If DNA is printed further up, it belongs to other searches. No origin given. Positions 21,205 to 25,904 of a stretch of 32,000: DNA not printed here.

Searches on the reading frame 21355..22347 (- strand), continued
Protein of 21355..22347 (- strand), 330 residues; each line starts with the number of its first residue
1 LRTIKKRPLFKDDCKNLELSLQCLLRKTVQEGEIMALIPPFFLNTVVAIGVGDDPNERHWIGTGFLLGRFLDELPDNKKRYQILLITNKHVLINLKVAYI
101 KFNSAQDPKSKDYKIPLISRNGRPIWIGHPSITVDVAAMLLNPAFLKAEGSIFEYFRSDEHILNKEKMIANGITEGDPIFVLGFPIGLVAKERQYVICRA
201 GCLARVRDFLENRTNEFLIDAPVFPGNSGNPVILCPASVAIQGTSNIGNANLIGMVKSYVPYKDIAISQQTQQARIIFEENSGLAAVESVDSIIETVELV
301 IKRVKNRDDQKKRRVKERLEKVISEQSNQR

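Call 89: search_protein_families(library=pfam, proteins=[L065:2806-5928:+, L091:6970-10596:+, L070:3913-5877:+, L074:1406-3304:+, L029:7026-8738:+, L059:6836-8158:+, L052:2585-3904:+, L093:756-2231:+, L076:377-1741:+, L099:4564-5772:+], max_evalue=0.0001)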
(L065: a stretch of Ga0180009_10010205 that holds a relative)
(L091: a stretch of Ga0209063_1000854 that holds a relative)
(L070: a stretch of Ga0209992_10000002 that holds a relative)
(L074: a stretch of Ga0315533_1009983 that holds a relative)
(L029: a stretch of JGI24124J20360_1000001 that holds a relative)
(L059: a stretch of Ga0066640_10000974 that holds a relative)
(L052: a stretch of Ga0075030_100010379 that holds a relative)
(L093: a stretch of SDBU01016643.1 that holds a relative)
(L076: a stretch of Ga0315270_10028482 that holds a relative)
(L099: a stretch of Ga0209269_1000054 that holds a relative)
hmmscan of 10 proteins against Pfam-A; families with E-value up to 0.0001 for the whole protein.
L065:2806-5928:+ (1040 aa): 5 families
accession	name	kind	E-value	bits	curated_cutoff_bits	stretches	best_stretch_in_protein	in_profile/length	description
PF00176.29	SNF2-rel_dom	-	1.1e-29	103.8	24.9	1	123-415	16-253/290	SNF2-related domain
PF00271.37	Helicase_C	-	4.5e-24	85.3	23.5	1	514-622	5-110/110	Helicase conserved C-terminal domain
PF04851.21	ResIII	-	3.8e-10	40.4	22.5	1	116-270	15-162/164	Type III restriction enzyme, res subunit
PF00270.35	DEAD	-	2.5e-06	27.8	26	1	123-270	13-160/167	DEAD/DEAH box helicase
PF16203.11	ERCC3_RAD25_C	-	5.7e-06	26.2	27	1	525-626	61-158/248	ERCC3/RAD25/XPB C-terminal helicase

L091:6970-10596:+ (1208 aa): 6 families
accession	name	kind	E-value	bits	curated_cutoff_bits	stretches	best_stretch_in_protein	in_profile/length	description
PF03461.20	TRCF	-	2.7e-24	85.8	25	1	1062-1150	2-90/95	TRCF domain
PF00270.35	DEAD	-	3.9e-22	79.2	26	1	647-808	1-164/167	DEAD/DEAH box helicase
PF17757.6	UvrB_inter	-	8.1e-22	77.6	22.9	1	193-279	1-88/91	UvrB interaction domain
PF00271.37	Helicase_C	-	5e-21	75.4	23.5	1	850-951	11-109/110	Helicase conserved C-terminal domain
PF02559.22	CarD_TRCF_RID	-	3.3e-17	62.8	23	1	521-577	1-57/57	CarD-like/TRCF RID domain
PF04851.21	ResIII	-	4.9e-06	27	22.5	1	648-803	6-162/164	Type III restriction enzyme, res subunit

L070:3913-5877:+ (654 aa): 6 families
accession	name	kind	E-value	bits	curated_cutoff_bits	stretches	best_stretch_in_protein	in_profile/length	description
PF13487.12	HD_5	-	3.1e-32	112.1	27.2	1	518-634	58-169/170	HD domain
PF00072.30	Response_reg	-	6.2e-26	91.2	30.2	1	7-111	2-105/111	Response regulator receiver domain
PF01590.32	GAF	-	1.6e-13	51.8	22.4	1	164-320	2-133/133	GAF domain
PF01966.28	HD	-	1.9e-10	41.5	22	1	352-414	2-49/116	HD domain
PF13185.12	GAF_2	-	6.1e-09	36.6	28.6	1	162-320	2-135/136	GAF domain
PF13492.12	GAF_3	-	2.6e-06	28.3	27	1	172-322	10-129/129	GAF domain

L074:1406-3304:+ (632 aa): 4 families
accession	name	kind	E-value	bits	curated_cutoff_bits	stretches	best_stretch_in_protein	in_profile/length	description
PF13175.12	AAA_15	-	2.9e-16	60.5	32.1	1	161-309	235-374/374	AAA ATPase domain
PF13304.12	AAA_21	-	1.2e-15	58.8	27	1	45-309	2-303/304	AAA domain, putative AbiEii toxin, Type IV TA system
PF02463.25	SMC_N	-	1.2e-10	41.7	40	1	221-311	113-204/220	RecF/RecN/SMC N terminal domain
PF00005.33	ABC_tran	-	3.5e-05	24.9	25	0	43-143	12-80/137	ABC transporter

L029:7026-8738:+ (570 aa): 0 families

L059:6836-8158:+ (440 aa): 1 family
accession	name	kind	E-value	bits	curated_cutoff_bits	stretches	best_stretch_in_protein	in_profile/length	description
PF08450.18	SGL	-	5.4e-06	26.6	26.3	0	291-393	8-207/246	SMP-30/Gluconolactonase/LRE-like region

L052:2585-3904:+ (439 aa): 3 families
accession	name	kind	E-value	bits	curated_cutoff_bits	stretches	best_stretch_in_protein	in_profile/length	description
PF00589.27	Phage_integrase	-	1.4e-30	106.8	27.1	1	250-411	3-170/172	Phage integrase family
PF24624.1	Int_N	-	1.5e-06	29.3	27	1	166-241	24-100/100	Phage integrase, N-terminal domain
PF13102.12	Phage_int_SAM_5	-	5.8e-05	23.8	22.3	0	145-236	2-95/98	Phage integrase SAM-like domain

L093:756-2231:+ (491 aa): 2 families
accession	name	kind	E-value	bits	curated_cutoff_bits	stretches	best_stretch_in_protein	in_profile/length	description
PF20903.3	SPL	-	5.7e-16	58.8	27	1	236-395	133-289/338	Spore photoproduct lyase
PF04055.27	Radical_SAM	-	1.3e-05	25.8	29.5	0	250-356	65-164/166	Radical SAM superfamily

L076:377-1741:+ (454 aa): 11 families
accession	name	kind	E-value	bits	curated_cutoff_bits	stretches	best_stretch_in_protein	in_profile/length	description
PF00158.32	Sigma54_activat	-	5.7e-68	228.3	20.2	1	153-319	1-167/168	Sigma-54 interaction domain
PF00072.30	Response_reg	-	1.3e-27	96.6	30.2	1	16-125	1-110/111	Response regulator receiver domain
PF25601.1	AAA_lid_14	-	1.5e-24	86.1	27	1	325-400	1-76/87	AAA+ ATPase lid domain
PF14532.12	Sigma54_activ_2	-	3e-22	79.8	25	1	154-324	1-138/138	Sigma-54 interaction domain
PF07728.20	AAA_5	-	1e-10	42.2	22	1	176-296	1-124/139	AAA domain (dynein-related subfamily)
PF07724.20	AAA_2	-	1.9e-10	41.5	27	1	175-305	4-135/166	AAA domain (Cdc48 subfamily)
PF00004.35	AAA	-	3.2e-10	41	21.2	1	177-307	1-124/131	ATPase family associated with various cellular activities (AAA)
PF13191.12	AAA_16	-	4e-07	31.1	32.6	1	155-229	4-85/167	AAA ATPase domain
PF00493.29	MCM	-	5.1e-07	29.5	23.3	1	172-274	55-150/224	MCM P-loop domain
PF02954.25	HTH_8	-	8.4e-07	29.1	22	1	416-452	4-40/42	Bacterial regulatory protein, Fis family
PF01078.27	Mg_chelatase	-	1e-06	28.7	20.3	0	232-294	93-157/207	Magnesium chelatase, subunit ChlI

L099:4564-5772:+ (402 aa): 2 families
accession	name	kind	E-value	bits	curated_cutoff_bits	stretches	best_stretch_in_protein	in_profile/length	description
PF04607.23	RelA_SpoT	-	3.6e-17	63.1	27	1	44-162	1-110/113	Region found in RelA / SpoT proteins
PF10905.13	DUF2695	-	3.7e-13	49.9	25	1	341-391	4-53/53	Protein of unknown function (DUF2695)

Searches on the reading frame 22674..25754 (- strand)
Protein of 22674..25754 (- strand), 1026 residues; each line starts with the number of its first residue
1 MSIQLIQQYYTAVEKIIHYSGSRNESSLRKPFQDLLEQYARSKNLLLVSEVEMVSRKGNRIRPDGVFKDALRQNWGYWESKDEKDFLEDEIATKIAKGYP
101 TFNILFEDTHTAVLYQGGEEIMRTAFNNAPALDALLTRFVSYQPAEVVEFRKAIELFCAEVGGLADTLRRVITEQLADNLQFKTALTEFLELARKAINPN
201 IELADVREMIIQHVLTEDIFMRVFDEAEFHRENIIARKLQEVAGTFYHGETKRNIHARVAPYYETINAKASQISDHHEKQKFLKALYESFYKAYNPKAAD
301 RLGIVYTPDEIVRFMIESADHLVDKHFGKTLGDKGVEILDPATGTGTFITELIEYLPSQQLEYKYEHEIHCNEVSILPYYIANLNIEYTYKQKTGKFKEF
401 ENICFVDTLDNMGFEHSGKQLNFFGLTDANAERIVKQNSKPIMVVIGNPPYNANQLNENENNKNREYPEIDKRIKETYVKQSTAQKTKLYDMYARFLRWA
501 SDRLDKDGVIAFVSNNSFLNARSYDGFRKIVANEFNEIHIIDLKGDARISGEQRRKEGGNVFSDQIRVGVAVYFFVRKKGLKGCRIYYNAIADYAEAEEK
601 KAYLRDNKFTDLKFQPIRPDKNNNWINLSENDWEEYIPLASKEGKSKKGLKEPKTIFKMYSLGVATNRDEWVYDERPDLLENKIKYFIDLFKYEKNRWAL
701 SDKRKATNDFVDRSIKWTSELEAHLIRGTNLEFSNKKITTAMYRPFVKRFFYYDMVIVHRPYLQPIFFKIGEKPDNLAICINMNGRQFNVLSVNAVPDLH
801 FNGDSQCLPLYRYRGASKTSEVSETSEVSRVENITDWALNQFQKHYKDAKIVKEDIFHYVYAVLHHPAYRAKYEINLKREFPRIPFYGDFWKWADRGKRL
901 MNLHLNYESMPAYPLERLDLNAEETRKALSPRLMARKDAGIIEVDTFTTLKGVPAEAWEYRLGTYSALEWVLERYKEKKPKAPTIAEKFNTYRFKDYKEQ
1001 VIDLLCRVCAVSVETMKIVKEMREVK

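Call 3: search_protein_families(library=pfam, proteins=[window:22674-25754:-], max_evalue=0.1)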
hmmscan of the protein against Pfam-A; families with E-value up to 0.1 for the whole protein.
window:22674-25754:- (1026 aa): 5 families
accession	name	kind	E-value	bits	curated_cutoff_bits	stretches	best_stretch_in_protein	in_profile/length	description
PF18135.7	Type_ISP_C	-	2e-96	323.5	25.9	1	656-1004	2-342/342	Type ISP C-terminal specificity domain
PF22240.1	ISP_coupler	-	7.5e-16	59.1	27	1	156-276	4-124/126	Type ISP restriction-modification enzyme, coupler domain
PF02384.22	N6_Mtase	-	1.5e-13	51.2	20.4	1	282-520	5-189/311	N-6 DNA Methylase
PF07669.17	Eco57I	-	4.1e-11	43.7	25.3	1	427-546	69-167/171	Eco57I restriction-modification methylase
PF01170.24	UPF0020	-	0.0017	18.5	22.3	0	482-531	134-185/197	RMKL-like, methyltransferase domain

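Call 4: search_protein_families(library=padloc, proteins=[window:22674-25754:-], max_evalue=0.1)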
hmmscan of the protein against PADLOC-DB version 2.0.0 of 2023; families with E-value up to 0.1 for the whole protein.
window:22674-25754:- (1026 aa): 20 families
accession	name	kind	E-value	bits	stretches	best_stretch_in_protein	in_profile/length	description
PDLC03621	REase_MTase_IIG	-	0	1012.3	1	1-1025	1-1015/1024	Type IIG restriction enzyme-methyltransferase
PDLC03597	REase_MTase_IIG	-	7.8e-215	714.5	1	151-1024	729-1637/1646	Type IIG restriction enzyme-methyltransferase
PDLC03051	REase_MTase_I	-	2.3e-153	510.3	1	148-1025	710-1587/1591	Type I restriction enzyme-methyltransferase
PDLC03610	REase_MTase_IIG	-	8e-61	204.3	2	472-978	545-1041/1096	Type IIG restriction enzyme-methyltransferase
PDLC03631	REase_MTase_IIG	-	3.9e-47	158.8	1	103-1005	106-1018/1086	Type IIG restriction enzyme-methyltransferase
PDLC04134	mad2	-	2.1e-42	143.6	1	22-618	2-481/492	mads_2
PDLC03335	MTase_II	-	5.1e-17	59.8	1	270-545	47-286/607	Type II methyltransferase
PDLC03226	MTase_II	-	1.7e-08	31.6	1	301-548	15-219/579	Type II methyltransferase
PDLC03313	MTase_II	-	1.8e-08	31.3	1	296-544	16-233/563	Type II methyltransferase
PDLC03025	MTase_I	-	2.3e-08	31.2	1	276-386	137-239/569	Type I methyltransferase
PDLC03021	MTase_I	-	2.9e-08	31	1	276-519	139-331/491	Type I methyltransferase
PDLC03267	MTase_II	-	3.4e-08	30.9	1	303-544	14-199/539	Type II methyltransferase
PDLC03338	MTase_II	-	7.3e-08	29.6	1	289-540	115-326/604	Type II methyltransferase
PDLC03293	MTase_II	-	1.1e-05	22.5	2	299-351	13-54/427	Type II methyltransferase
PDLC03227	MTase_II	-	7.1e-05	19.9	1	334-536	50-209/494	Type II methyltransferase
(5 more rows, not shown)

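Call 5: search_protein_families(library=ncbifam, proteins=[window:22674-25754:-], max_evalue=0.1)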
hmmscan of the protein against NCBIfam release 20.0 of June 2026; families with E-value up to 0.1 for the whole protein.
window:22674-25754:- (1026 aa): 2 families
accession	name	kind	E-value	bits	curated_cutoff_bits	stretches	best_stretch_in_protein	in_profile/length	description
TIGR02987.1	met_A_Alw26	exception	7.8e-10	38.1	353.5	1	302-536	3-218/523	Alw26I/Eco31I/Esp3I family type II restriction adenine-specific DNA-methyltransferase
NF047738.1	antiphage_MADS2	equivalog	0.0024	16.2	720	1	303-362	311-359/654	methylation-associated defense system DNA methyltransferase MAD2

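Call 46: search_solved_structures(query=window:22674-25754:-, max_evalue=0.001)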
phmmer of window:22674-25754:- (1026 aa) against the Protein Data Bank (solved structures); distinct sequences matched with E-value up to 0.001: 4.
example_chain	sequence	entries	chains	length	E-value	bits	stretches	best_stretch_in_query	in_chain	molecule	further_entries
7lo5_A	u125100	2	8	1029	0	1148.9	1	1-1022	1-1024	Site-specific DNA-methyltransferase (adenine-specific)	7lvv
5ffj_A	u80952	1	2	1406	8.6e-135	454.3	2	148-814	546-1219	Endonuclease and methylase LlaGI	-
4xqk_A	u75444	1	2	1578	3.8e-124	419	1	148-1024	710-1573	LlaBIII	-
3ufb_A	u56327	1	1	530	1.1e-05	26.9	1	276-386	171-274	Type I restriction-modification system methyltransferase subunit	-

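Call 76: search_solved_structures(query=window:22674-25754:-, max_evalue=1e-200, show_alignments=1)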
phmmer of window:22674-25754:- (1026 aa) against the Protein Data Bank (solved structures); distinct sequences matched with E-value up to 1e-200: 1.
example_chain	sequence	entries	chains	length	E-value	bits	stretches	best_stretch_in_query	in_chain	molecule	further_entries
7lo5_A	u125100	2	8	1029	0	1148.9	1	1-1022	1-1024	Site-specific DNA-methyltransferase (adenine-specific)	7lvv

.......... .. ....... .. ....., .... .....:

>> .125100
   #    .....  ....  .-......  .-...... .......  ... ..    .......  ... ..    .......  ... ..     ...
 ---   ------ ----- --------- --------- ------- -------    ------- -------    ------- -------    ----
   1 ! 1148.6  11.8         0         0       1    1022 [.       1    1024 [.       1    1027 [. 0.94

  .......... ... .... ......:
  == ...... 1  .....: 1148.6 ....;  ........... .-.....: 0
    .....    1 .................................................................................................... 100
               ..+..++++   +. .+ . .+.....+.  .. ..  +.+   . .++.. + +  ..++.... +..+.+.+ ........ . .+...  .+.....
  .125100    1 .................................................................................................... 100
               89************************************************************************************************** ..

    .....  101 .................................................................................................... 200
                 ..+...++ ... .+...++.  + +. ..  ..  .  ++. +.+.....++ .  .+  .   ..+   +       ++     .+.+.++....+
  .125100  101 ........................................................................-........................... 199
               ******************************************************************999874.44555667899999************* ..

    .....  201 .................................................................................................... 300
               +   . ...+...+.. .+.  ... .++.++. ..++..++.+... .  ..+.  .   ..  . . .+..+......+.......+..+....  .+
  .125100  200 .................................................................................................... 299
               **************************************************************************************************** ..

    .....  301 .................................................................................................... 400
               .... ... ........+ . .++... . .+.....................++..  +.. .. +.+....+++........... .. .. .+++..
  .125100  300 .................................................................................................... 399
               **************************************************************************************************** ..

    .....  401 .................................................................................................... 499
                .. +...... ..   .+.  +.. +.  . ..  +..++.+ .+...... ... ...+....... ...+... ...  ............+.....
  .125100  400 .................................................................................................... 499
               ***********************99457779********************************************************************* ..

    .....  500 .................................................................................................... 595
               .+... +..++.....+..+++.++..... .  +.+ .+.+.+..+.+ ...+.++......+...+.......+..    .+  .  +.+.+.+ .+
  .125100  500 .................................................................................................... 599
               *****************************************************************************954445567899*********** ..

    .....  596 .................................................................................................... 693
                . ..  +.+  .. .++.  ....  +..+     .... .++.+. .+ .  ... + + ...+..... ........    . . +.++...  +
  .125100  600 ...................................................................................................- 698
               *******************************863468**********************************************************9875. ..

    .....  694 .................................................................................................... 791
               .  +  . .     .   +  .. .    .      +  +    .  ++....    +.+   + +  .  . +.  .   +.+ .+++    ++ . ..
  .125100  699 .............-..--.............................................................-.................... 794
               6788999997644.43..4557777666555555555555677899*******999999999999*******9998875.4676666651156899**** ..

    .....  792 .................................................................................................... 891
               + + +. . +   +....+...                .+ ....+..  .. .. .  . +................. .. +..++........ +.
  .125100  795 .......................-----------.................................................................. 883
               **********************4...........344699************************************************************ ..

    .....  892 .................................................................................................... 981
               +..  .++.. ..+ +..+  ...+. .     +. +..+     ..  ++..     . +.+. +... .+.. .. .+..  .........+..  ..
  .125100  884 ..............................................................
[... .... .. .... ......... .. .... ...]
